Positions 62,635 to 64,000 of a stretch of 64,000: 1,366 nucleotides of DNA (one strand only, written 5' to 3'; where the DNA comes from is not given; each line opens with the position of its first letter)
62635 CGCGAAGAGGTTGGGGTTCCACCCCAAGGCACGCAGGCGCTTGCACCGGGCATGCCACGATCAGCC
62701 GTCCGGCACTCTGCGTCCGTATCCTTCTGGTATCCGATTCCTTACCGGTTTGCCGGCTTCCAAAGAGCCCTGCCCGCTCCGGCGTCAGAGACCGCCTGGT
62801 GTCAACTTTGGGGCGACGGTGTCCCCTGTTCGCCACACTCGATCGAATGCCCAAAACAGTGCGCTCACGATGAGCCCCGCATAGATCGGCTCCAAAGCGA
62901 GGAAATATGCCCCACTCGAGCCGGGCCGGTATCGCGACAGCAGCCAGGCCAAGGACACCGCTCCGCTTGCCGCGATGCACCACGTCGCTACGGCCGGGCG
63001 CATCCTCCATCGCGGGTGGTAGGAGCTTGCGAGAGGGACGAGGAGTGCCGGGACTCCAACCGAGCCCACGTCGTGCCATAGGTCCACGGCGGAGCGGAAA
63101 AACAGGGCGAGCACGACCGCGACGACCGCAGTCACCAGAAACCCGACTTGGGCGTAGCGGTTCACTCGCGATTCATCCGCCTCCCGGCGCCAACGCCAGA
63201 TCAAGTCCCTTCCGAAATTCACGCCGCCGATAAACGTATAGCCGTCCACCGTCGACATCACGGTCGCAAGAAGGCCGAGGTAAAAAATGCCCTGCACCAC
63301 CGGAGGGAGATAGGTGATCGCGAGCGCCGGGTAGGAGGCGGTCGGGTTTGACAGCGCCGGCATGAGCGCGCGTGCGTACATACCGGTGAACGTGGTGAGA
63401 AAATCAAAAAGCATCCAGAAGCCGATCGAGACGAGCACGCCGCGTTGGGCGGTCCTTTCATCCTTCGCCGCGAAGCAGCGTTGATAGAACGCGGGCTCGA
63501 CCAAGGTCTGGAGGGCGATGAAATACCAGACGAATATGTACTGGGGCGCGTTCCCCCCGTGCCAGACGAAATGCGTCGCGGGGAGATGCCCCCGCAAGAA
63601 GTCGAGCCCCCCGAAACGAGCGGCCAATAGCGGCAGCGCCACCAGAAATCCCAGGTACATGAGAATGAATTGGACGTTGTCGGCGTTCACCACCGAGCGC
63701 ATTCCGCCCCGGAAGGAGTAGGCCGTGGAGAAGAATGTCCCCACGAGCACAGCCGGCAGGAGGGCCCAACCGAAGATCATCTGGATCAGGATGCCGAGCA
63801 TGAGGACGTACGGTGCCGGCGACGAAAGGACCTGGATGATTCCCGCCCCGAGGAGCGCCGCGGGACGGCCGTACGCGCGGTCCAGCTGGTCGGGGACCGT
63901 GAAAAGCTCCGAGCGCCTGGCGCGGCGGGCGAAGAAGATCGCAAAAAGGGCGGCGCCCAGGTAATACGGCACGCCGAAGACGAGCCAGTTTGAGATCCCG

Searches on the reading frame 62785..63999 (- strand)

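Call 33: search_protein_families(library=pfam, proteins=[window:62785-63999:-], max_evalue=0.001)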
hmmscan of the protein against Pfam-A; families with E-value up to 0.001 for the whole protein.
window:62785-63999:- (404 aa): 1 family
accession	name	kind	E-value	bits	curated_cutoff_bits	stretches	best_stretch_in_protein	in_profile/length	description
PF00474.23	SSF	-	2.8e-28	99.4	22.8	1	5-304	41-364/406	Sodium:solute symporter family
